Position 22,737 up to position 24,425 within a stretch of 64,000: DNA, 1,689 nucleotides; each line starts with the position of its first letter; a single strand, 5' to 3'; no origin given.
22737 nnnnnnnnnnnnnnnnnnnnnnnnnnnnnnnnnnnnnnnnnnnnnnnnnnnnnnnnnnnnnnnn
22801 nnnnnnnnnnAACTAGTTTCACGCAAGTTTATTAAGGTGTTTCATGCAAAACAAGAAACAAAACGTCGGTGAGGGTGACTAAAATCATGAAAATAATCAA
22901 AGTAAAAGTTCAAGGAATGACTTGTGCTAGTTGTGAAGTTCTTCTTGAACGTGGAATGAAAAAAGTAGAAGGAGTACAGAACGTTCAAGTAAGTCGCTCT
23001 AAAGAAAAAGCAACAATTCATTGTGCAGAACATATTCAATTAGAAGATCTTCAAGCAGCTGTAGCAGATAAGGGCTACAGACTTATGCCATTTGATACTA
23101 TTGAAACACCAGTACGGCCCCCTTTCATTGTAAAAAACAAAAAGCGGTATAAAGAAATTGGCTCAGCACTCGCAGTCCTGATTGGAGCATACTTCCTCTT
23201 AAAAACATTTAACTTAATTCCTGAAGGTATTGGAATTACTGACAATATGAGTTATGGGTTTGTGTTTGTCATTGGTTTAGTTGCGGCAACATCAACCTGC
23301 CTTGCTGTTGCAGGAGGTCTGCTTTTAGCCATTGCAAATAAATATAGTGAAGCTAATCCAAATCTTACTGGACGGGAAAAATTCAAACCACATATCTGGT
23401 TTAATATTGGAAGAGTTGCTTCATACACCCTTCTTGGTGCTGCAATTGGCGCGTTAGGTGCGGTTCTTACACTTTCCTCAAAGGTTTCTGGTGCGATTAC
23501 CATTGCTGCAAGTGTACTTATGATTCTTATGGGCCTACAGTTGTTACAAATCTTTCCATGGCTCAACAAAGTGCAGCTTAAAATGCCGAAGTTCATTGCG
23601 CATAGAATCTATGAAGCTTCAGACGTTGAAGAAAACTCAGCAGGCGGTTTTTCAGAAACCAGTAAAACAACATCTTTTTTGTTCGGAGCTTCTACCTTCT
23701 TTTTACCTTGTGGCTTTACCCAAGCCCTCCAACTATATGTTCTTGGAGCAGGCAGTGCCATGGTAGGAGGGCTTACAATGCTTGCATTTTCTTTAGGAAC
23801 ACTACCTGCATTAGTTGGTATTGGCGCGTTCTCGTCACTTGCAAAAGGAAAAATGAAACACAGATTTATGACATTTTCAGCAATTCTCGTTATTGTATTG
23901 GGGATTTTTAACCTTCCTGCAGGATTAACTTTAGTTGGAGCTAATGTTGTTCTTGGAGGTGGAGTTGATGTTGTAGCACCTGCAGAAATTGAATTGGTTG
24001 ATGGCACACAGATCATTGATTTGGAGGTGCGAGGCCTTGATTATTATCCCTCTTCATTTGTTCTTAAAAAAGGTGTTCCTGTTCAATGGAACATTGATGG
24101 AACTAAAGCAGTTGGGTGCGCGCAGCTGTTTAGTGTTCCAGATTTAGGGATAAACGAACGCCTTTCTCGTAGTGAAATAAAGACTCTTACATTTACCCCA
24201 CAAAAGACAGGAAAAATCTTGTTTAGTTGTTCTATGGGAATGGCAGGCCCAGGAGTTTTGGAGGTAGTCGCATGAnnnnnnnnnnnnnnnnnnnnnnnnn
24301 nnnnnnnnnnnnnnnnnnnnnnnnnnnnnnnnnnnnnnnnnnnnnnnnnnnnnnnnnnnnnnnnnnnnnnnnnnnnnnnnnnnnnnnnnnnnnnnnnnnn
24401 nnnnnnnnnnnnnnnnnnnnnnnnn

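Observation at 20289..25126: Copper module with non-canonical extra parts: ArsR-CopA (overlapping stop/start), HMA-TM-cupredoxin fusion, CopZ, Met-rich micro-protein, membrane-tethered wHTH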

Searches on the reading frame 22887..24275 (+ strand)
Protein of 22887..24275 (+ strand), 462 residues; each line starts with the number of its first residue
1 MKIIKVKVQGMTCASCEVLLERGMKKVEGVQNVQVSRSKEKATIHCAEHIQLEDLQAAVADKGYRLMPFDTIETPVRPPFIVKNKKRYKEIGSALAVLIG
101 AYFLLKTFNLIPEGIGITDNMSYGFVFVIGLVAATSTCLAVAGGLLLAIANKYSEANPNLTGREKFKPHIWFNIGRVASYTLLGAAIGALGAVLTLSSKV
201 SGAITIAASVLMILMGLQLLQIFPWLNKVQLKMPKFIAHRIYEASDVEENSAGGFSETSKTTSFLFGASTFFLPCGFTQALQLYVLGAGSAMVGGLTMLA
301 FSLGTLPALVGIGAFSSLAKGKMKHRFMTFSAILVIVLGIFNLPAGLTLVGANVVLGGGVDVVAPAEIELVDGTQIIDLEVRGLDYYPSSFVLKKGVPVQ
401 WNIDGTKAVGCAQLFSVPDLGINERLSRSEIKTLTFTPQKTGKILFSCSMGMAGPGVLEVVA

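Call 3: search_protein_families(library=pfam, proteins=[window:22887-24275:+], max_evalue=0.1)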
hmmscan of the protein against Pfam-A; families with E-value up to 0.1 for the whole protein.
window:22887-24275:+ (462 aa): 4 families
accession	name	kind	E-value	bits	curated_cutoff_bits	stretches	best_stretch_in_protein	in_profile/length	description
PF13386.12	DsbD_2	-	6.4e-38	131.1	24.9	1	126-340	2-198/199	Cytochrome C biogenesis protein transmembrane region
PF00403.32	HMA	-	1.7e-09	38.4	24.8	1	6-64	2-61/62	Heavy-metal-associated domain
PF13473.12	Cupredoxin_1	-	1.7e-07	31.6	27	1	373-458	19-102/104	Cupredoxin-like domain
PF19803.4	DUF6286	-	0.061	14.2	35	0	10-60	34-85/108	Family of unknown function (DUF6286)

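Call 4: search_protein_families(library=ncbifam, proteins=[window:22887-24275:+], max_evalue=0.1)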
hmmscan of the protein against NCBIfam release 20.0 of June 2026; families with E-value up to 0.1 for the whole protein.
window:22887-24275:+ (462 aa): 18 families
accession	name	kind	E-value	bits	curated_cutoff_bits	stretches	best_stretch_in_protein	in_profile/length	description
NF047957.1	CopZ_AFE_1862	equivalog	1.6e-12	47.7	85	1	4-65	1-60/62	CopZ family metallochaperone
NF010311.1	PRK13748.1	subfamily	2e-11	43.5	600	1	5-77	2-74/560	mercury(II) reductase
NF033795.1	chaper_CopZ_Bs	exception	4.6e-10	39.5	91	1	6-65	4-64/66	copper chaperone CopZ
NF041115.1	UxxU_metal_bind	equivalog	1.1e-09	38.3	95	1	4-45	6-47/74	metal-binding (seleno)protein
NF033556.1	MerTP_fusion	equivalog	4.7e-09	36.1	180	1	3-65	121-184/186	mercuric transport protein MerTP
NF033794.2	chaper_CopZ_Eh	exception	8.3e-09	35.5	95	1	5-65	3-64/68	copper chaperone CopZ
TIGR00003.1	TIGR00003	subfamily_domain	5e-08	33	62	1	5-66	3-65/66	copper ion binding protein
NF008262.1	PRK11033.1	equivalog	7.7e-08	31.3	1005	1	7-82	46-120/731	zinc/cadmium/mercury/lead-transporting ATPase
NF033775.1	P_type_ZntA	exception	6.1e-07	28.1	1240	1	6-68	52-113/732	Zn(II)/Cd(II)/Pb(II) translocating P-type ATPase ZntA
TIGR02052.1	MerP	equivalog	1e-06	29.2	92.55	1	3-64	24-86/92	mercury resistance system periplasmic binding protein MerP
NF007952.0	PRK10671.1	equivalog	1.3e-05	23.6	1316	1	5-144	106-239/838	copper-exporting P-type ATPase CopA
NF045683.1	MerT_CopZ_Se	exception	1.7e-05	24.4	375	1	4-65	164-226/235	MerT/CopZ fusion-like heavy metal transport selenoprotein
NF033781.1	chaper_CopP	exception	2.4e-05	24.4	112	1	5-66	3-64/65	copper-binding metallochaperone CopP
TIGR03096.1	nitroso_cyanin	equivalog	0.00026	20.8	142.85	1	371-461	43-134/135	nitrosocyanin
NF001419.0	PRK00293.1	subfamily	0.0036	15.9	330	1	127-315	176-351/574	protein-disulfide reductase DsbD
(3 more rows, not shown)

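Call 5: find_homologous_proteins(query=window:22887-24275:+, max_evalue=0.00001)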
Query window:22887-24275:+ (462 aa): 2485 proteins with E <= 0.00001 among 8000 candidates; the best 120 are listed.
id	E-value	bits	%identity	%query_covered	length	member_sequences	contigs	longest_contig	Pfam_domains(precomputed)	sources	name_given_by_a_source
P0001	3.8e-298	1006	100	100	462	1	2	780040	PF00403.33,PF13473.13,PF13386.13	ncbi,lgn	-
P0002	1.4e-233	793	77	100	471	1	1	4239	PF00403.33,PF13473.13,PF13386.13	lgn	-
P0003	3.8e-213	726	69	100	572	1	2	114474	PF00403.33,PF13473.13,PF13386.13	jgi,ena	-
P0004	3.2e-210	716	67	100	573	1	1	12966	PF00403.33,PF13473.13,PF13386.13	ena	-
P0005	5.9e-210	716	71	100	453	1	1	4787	PF00403.33,PF13473.13,PF02683.23,PF13386.13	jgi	jgi:uncharacterized protein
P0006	3.2e-207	707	67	100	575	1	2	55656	PF00403.33,PF13473.13,PF02683.23,PF13386.13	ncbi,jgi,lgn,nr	ncbi:sulfite exporter TauE/SafE family protein [Candidatus Woesearchaeota archaeon]|nr:sulfite expor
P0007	7.5e-207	705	65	99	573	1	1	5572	PF00403.33,PF13473.13,PF13386.13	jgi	-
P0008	1.2e-205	701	68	100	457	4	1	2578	PF00403.33,PF13473.13,PF13386.13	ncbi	-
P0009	6.3e-205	699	65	100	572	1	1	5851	PF00403.33,PF13473.13,PF02683.23,PF13386.13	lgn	-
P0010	4.4e-203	693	66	100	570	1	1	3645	PF00403.33,PF13473.13,PF13386.13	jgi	jgi:uncharacterized protein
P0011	8.6e-202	689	68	100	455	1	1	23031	PF00403.33,PF13473.13,PF02683.23,PF13386.13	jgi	jgi:uncharacterized protein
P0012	3.7e-201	687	67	100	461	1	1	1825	PF00403.33,PF13473.13,PF02683.23,PF13386.13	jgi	jgi:uncharacterized protein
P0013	5.5e-201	686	68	100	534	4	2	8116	PF00403.33,PF13473.13,PF02683.23,PF13386.13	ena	-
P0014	1.0e-200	685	65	100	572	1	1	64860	PF00403.33,PF13473.13,PF02683.23,PF13386.13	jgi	jgi:uncharacterized protein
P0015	2.0e-200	684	68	100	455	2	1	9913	PF00403.33,PF13473.13,PF13386.13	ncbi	-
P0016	5.9e-198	676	67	98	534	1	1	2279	PF00403.33,PF13473.13,PF13386.13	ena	-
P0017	7.1e-198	676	68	100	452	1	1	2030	PF00403.33,PF13473.13,PF13386.13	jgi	jgi:uncharacterized protein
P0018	9.0e-196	669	66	99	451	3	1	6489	PF00403.33,PF13473.13,PF13386.13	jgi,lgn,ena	-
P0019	1.0e-195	669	66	100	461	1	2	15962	PF00403.33,PF13473.13,PF13386.13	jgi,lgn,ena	-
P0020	1.6e-195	668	64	100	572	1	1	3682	PF00403.33,PF13473.13,PF02683.23,PF13386.13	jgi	jgi:uncharacterized protein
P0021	1.2e-193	662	66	100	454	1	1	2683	PF00403.33,PF13473.13,PF13386.13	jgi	jgi:uncharacterized protein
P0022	2.6e-193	661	65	100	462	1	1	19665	PF00403.33,PF13473.13,PF13386.13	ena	-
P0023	5.3e-193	660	66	100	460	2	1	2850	PF00403.33,PF13473.13,PF13386.13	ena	-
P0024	3.6e-192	657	63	97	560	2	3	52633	PF00403.33,PF13473.13,PF13386.13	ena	-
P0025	2.0e-191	655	66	100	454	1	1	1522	PF00403.33,PF13473.13,PF13386.13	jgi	jgi:uncharacterized protein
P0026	2.7e-191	654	65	100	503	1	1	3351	PF00403.33,PF13473.13,PF13386.13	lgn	-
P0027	4.8e-191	653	66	100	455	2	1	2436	PF00403.33,PF13473.13,PF13386.13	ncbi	-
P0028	1.2e-190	652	66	100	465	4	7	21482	PF00403.33,PF13473.13,PF13386.13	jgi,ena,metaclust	metaclust:\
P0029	1.3e-190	652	63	100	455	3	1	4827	PF00403.33,PF13473.13,PF13386.13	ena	-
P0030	4.4e-190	650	64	100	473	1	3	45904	PF00403.33,PF13473.13,PF13386.13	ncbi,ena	-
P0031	6.9e-190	649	65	100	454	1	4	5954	PF00403.33,PF13473.13,PF13386.13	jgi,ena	-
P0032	7.5e-190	649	65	100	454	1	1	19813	PF00403.33,PF13473.13,PF13386.13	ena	-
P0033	1.4e-189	648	65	100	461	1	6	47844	PF00403.33,PF13473.13,PF13386.13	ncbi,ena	-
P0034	1.9e-189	648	65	100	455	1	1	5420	PF00403.33,PF13473.13,PF02683.23,PF13386.13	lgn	-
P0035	6.9e-189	646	60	100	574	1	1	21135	PF00403.33,PF13473.13,PF13386.13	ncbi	-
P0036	7.5e-188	643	65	100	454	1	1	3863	PF00403.33,PF13473.13,PF13386.13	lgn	-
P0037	1.0e-187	642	64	100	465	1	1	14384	PF00403.33,PF13473.13,PF13386.13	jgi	jgi:uncharacterized protein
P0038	3.9e-187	640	65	100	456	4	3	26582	PF00403.33,PF13473.13,PF13386.13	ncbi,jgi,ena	-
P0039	5.0e-187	640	64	100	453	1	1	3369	PF00403.33,PF13473.13,PF13386.13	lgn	-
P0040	5.6e-187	640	63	100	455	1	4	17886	PF00403.33,PF13473.13,PF13386.13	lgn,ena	-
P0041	7.8e-187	639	63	100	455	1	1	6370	PF00403.33,PF13473.13,PF13386.13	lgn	-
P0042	1.3e-186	639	64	100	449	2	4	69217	PF00403.33,PF13473.13,PF13386.13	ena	-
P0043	1.7e-186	638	63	100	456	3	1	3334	PF00403.33,PF13473.13,PF13386.13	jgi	jgi:uncharacterized protein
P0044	2.2e-186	638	65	99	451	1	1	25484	PF00403.33,PF13473.13,PF13386.13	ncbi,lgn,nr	ncbi:MAG: sulfite exporter TauE/SafE family protein [Nanoarchaeota archaeon]|nr:sulfite exporter Tau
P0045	2.7e-186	638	63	100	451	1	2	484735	PF00403.33,PF13473.13,PF13386.13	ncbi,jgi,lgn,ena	-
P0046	6.1e-186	636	64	100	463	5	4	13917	PF00403.33,PF13473.13,PF13386.13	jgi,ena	-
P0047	7.9e-186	636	65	98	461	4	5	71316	PF00403.33,PF13473.13,PF13386.13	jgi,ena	-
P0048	1.2e-184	632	63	100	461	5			PF00403.33,PF13473.13,PF02683.23,PF13386.13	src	-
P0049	3.2e-184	631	63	100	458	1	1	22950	PF00403.33,PF13473.13,PF13386.13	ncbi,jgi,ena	-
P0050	3.5e-184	631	63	100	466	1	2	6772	PF00403.33,PF13473.13,PF13386.13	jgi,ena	-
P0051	9.9e-184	629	62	100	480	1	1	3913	PF00403.33,PF02683.23,PF13386.13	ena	-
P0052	1.4e-183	629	63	100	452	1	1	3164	PF00403.33,PF13473.13,PF13386.13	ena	-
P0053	1.7e-183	628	59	99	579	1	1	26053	PF00403.33,PF13473.13,PF02683.23,PF13386.13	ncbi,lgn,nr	ncbi:MAG: sulfite exporter TauE/SafE family protein [archaeon]|nr:sulfite exporter TauE/SafE family 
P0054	6.7e-183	626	59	100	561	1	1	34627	PF00403.33,PF13473.13,PF13386.13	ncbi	-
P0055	2.4e-182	625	63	100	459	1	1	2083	PF00403.33,PF13473.13,PF13386.13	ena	-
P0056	2.5e-182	625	63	100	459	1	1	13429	PF00403.33,PF13473.13,PF13386.13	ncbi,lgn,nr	ncbi:MAG: sulfite exporter TauE/SafE family protein [Nanoarchaeota archaeon]|nr:sulfite exporter Tau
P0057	1.5e-181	622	62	100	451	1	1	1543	PF00403.33,PF13473.13,PF13386.13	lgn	-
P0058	3.0e-181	621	65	98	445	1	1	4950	PF00403.33,PF13473.13,PF13386.13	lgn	-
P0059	8.7e-181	619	62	100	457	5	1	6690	PF00403.33,PF13473.13,PF13386.13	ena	-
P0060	1.1e-180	619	62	100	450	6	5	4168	PF00403.33,PF13473.13,PF13386.13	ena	-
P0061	3.3e-180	618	61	100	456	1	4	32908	PF00403.33,PF13473.13,PF02683.23,PF13386.13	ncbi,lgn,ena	-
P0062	1.8e-179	615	57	100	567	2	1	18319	PF00403.33,PF13473.13,PF02683.23,PF13386.13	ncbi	-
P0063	4.7e-179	614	59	100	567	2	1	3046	PF00403.33,PF13473.13,PF13386.13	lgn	-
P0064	1.9e-178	612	58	100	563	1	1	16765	PF00403.33,PF13473.13,PF02683.23,PF13386.13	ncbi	-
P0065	3.3e-178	611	62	98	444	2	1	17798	PF00403.33,PF13473.13,PF13386.13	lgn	-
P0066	4.7e-178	610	58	100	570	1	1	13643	PF00403.33,PF13473.13,PF02683.23,PF13386.13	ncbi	-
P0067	2.4e-177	608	58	99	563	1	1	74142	PF00403.33,PF13473.13,PF13386.13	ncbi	-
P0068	4.2e-177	607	60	100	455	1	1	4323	PF00403.33,PF13473.13,PF02683.23,PF13386.13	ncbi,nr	ncbi:MAG: sulfite exporter TauE/SafE family protein [Nanoarchaeota archaeon]|nr:sulfite exporter Tau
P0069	4.8e-177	607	61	100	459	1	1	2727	PF00403.33,PF13473.13,PF13386.13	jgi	jgi:uncharacterized protein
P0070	1.6e-176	605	60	100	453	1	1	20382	PF00403.33,PF13473.13,PF02683.23,PF13386.13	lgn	-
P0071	6.6e-176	603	60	100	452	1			PF00403.33,PF13473.13,PF13386.13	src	-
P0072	3.1e-175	601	58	100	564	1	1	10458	PF00403.33,PF13473.13,PF02683.23,PF13386.13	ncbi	-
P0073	3.3e-175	601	60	100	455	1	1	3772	PF00403.33,PF13473.13,PF13386.13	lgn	-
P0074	2.1e-174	598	59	100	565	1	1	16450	PF00403.33,PF13473.13,PF02683.23,PF13386.13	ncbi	-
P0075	4.2e-174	597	60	100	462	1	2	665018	PF00403.33,PF13473.13,PF02683.23,PF13386.13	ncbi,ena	-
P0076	7.5e-174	597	60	100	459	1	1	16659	PF00403.33,PF13473.13,PF13386.13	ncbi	-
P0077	8.5e-174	596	61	99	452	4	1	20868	PF00403.33,PF13473.13,PF13386.13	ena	-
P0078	1.3e-173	596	58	100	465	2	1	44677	PF00403.33,PF13473.13,PF02683.23,PF13386.13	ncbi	-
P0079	1.5e-173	596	58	99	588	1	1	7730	PF00403.33,PF13473.13,PF13386.13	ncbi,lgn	-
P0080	4.3e-173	594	58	100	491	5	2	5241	PF00403.33,PF02683.23,PF13386.13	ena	-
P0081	1.4e-172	592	57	100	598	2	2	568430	PF00403.33,PF13473.13,PF02683.23,PF13386.13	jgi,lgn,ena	-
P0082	1.8e-172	592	59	100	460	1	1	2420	PF00403.33,PF13473.13,PF02683.23,PF13386.13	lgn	-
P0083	4.2e-172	591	54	100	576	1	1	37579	PF00403.33,PF13473.13,PF02683.23,PF13386.13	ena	-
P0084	4.4e-172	591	61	100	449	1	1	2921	PF00403.33,PF13473.13,PF13386.13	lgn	-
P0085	4.5e-172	591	62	98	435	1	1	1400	PF00403.33,PF13473.13,PF13386.13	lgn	-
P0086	5.0e-172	591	60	98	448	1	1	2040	PF00403.33,PF13473.13,PF13386.13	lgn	-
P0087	1.3e-171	589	56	100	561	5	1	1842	PF00403.33,PF13473.13,PF13386.13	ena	-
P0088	1.5e-171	589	57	99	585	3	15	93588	PF00403.33,PF13473.13,PF02683.23,PF13386.13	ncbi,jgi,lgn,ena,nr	ncbi:hypothetical protein HOA92_00700 [archaeon]|nr:hypothetical protein [archaeon] MBT6761536.1 hyp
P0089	1.6e-171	589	61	100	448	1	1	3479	PF00403.33,PF13473.13,PF02683.23,PF13386.13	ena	-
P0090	2.1e-171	589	59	100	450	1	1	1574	PF00403.33,PF13473.13,PF13386.13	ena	-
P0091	4.2e-171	588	58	100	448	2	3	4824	PF00403.33,PF13473.13,PF13386.13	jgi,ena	-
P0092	9.6e-171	586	59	100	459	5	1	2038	PF00403.33,PF13473.13,PF13386.13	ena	-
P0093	1.1e-170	586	59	100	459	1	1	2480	PF00403.33,PF13473.13,PF02683.23,PF13386.13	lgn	-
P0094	1.7e-170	586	57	99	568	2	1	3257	PF00403.33,PF13473.13,PF02683.23,PF13386.13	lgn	-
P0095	2.1e-170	585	59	100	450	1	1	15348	PF00403.33,PF13473.13,PF13386.13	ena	-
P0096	2.2e-170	585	56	98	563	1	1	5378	PF00403.33,PF13473.13,PF02683.23,PF13386.13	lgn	-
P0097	4.6e-170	584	59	100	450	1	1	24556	PF00403.33,PF13473.13,PF13386.13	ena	-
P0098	1.3e-169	583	59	100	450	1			PF00403.33,PF13473.13,PF13386.13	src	-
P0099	2.5e-169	582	59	100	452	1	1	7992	PF00403.33,PF13473.13,PF13386.13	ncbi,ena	-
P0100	3.3e-169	581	55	99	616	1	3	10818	PF00403.33,PF13473.13,PF02683.23,PF13386.13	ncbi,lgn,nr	ncbi:sulfite exporter TauE/SafE family protein [Candidatus Woesearchaeota archaeon]|nr:sulfite expor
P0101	6.3e-169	580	58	100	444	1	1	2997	PF00403.33,PF13473.13,PF02683.23,PF13386.13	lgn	-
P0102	1.1e-168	580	60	100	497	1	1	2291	PF00403.33,PF13473.13,PF13386.13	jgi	jgi:uncharacterized protein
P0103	1.2e-168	579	59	98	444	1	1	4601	PF00403.33,PF13386.13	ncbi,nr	ncbi:MAG TPA: sulfite exporter TauE/SafE family protein, partial [Candidatus Nanoarchaeia archaeon]|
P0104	1.5e-168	579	57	100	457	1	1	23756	PF00403.33,PF13473.13,PF13386.13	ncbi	-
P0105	1.8e-168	579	58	98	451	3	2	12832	PF00403.33,PF13473.13,PF13386.13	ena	-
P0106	1.9e-168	579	59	100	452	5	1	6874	PF00403.33,PF13473.13,PF13386.13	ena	-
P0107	2.5e-168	578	58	100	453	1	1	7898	PF00403.33,PF13473.13,PF02683.23,PF13386.13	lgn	-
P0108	3.7e-168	578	59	100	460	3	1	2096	PF00403.33,PF13473.13,PF02683.23,PF13386.13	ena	-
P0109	5.8e-168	577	58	98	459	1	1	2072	PF00403.33,PF13473.13,PF13386.13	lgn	-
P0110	7.4e-168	577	58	100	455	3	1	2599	PF00403.33,PF13473.13,PF13386.13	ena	-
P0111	8.9e-168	577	57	100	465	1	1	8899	PF00403.33,PF13473.13,PF02683.23,PF13386.13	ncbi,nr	ncbi:sulfite exporter TauE/SafE family protein [Candidatus Woesearchaeota archaeon]|nr:sulfite expor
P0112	1.5e-167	576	58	100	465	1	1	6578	PF00403.33,PF13473.13,PF02683.23,PF13386.13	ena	-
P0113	1.8e-167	576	58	100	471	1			PF00403.33,PF13473.13,PF02683.23,PF13386.13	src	-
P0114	3.8e-167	575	55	99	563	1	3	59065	PF00403.33,PF13473.13,PF13386.13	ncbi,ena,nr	ncbi:sulfite exporter TauE/SafE family protein [Candidatus Woesearchaeota archaeon]|nr:sulfite expor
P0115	5.5e-167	574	61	100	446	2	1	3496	PF00403.33,PF13473.13,PF13386.13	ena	-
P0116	8.3e-167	573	57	100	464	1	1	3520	PF00403.33,PF13473.13,PF13386.13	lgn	-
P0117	1.6e-166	572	58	100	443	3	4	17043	PF00403.33,PF13473.13,PF02683.23,PF13386.13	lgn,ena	-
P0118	2.7e-166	572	58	100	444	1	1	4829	PF00403.33,PF13473.13,PF13386.13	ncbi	-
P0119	3.9e-166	571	57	100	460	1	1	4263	PF00403.33,PF13473.13,PF13386.13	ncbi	-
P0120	4.4e-166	571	55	100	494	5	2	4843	PF00403.33,PF13473.13,PF13386.13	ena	-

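Call 7: list_cluster_members(proteins=[window:22887-24275:+, window:24638-25126:+, window:24475-24624:+, window:24272-24478:+, window:20630-22810:+, window:20325-20633:+])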
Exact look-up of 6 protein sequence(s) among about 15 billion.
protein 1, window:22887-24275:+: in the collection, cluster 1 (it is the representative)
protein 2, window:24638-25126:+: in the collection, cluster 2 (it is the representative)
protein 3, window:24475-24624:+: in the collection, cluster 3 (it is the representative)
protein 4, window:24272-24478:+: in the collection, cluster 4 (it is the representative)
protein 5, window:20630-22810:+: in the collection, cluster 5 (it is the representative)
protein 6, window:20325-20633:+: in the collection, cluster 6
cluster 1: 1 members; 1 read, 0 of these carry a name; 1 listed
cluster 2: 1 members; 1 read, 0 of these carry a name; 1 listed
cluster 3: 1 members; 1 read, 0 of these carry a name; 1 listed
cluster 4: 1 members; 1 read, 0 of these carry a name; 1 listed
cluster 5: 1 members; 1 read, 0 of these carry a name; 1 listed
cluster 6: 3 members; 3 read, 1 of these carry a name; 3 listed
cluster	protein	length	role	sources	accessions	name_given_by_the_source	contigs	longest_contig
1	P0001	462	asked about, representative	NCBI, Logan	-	-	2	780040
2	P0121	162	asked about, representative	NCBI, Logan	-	-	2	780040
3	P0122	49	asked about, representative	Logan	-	-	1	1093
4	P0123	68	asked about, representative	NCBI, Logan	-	-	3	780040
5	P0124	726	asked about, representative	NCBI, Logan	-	-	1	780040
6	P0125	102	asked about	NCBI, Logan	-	-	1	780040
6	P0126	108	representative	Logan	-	-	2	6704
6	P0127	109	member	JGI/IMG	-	DNA-binding transcriptional ArsR family regulator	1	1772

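Call 17: find_related_loci(query=A1, collection=genome_contigs, flank=6000)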
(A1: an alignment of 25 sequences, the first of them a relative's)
Query A1 (462 aa) in genome_contigs; peptide patterns used: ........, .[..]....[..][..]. (x = any residue, [..] = any of these).
419 stretches matched a pattern; 380 encode a relative of the query (tblastn E <= 1e-3); the best 80 are kept; 80 distinct loci.
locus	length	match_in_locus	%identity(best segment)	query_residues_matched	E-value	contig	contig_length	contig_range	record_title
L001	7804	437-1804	66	1-461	0e+0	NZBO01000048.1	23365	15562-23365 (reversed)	MAG: archaeon isolate ARS1334 82442, whole genome shotgun sequence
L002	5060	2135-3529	65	1-461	0e+0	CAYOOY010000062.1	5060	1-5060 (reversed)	MAG TPA_asm: uncultured Methanosarcinales archaeon isolate binchicken_co141_64 genome assembly, contig: NODE_55010_lengt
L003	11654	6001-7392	66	1-461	0e+0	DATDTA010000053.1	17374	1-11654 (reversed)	MAG TPA_asm: Candidatus Nanoarchaeia archaeon isolate SMAG_U8017 k141_2046030, whole genome shotgun sequence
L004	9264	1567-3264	67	1-461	0e+0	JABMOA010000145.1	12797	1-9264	MAG: Candidatus Woesearchaeota archaeon isolate bin.502 k141_7254764, whole genome shotgun sequence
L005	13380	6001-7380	64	1-462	0e+0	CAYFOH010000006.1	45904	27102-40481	MAG TPA_asm: uncultured Methanosarcinales archaeon isolate ERP019367_co1_29 genome assembly, contig: NODE_868_length_459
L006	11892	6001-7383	65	1-462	0e+0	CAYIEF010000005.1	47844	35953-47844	MAG TPA_asm: uncultured Methanosarcinales archaeon isolate ERP119705_co19_172 genome assembly, contig: NODE_416_length_4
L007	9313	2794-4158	65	1-461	0e+0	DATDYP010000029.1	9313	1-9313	MAG TPA_asm: Candidatus Nanoarchaeia archaeon isolate SMAG_U8168 k141_1899777, whole genome shotgun sequence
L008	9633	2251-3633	63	1-461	0e+0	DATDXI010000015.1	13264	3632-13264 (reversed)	MAG TPA_asm: Candidatus Nanoarchaeia archaeon isolate SMAG_U8134 k141_421468, whole genome shotgun sequence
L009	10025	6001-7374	63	1-461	0e+0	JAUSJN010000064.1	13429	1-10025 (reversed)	MAG: Nanoarchaeota archaeon isolate E14_metabat.bin.302 E14_k141_176265, whole genome shotgun sequence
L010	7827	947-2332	63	1-461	0e+0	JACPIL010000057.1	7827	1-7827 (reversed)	MAG: Candidatus Woesearchaeota archaeon isolate NC_groundwater_439_Ag_B-0.1um_39_9 GD18-4_B1_scaffold_1013352, whole gen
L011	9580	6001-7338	65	7-462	0e+0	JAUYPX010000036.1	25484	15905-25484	MAG: Nanoarchaeota archaeon isolate C4_metabat.bin.63 C4_k141_683254, whole genome shotgun sequence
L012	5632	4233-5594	62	1-462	0e+0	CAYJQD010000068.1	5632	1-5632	MAG TPA_asm: uncultured Methanosarcinales archaeon isolate ERP125453_co1_474 genome assembly, contig: NODE_19077_length_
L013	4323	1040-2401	60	1-461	0e+0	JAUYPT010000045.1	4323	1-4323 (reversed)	MAG: Nanoarchaeota archaeon isolate C4_metabat.bin.53 C4_k141_654673, whole genome shotgun sequence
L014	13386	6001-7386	60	1-461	0e+0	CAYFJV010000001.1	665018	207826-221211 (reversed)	MAG TPA_asm: uncultured Methanosarcinales archaeon isolate ERP019367_co1_128 genome assembly, contig: NODE_12_length_665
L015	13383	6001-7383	58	1-462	0e+0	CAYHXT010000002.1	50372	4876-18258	MAG TPA_asm: uncultured Methanosarcinales archaeon isolate ERP119705_co16_404 genome assembly, contig: NODE_405_length_5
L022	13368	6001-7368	57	1-461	5e-177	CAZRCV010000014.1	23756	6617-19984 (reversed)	MAG TPA_asm: uncultured Methanosarcinales archaeon isolate SRP269290_co2_422 genome assembly, contig: NODE_2041_length_2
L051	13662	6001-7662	55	1-456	3e-152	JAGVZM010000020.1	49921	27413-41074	Candidatus Woesearchaeota archaeon isolate RIFCSPHIGHO2_02_FULL_29_10 rifcsphigho2_02_scaffold_1183, whole genome shotgu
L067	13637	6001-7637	51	1-456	2e-142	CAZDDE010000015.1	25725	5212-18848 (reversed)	MAG TPA_asm: uncultured Candidatus Saccharibacteria bacterium isolate SRP178908_co1_52 genome assembly, contig: NODE_115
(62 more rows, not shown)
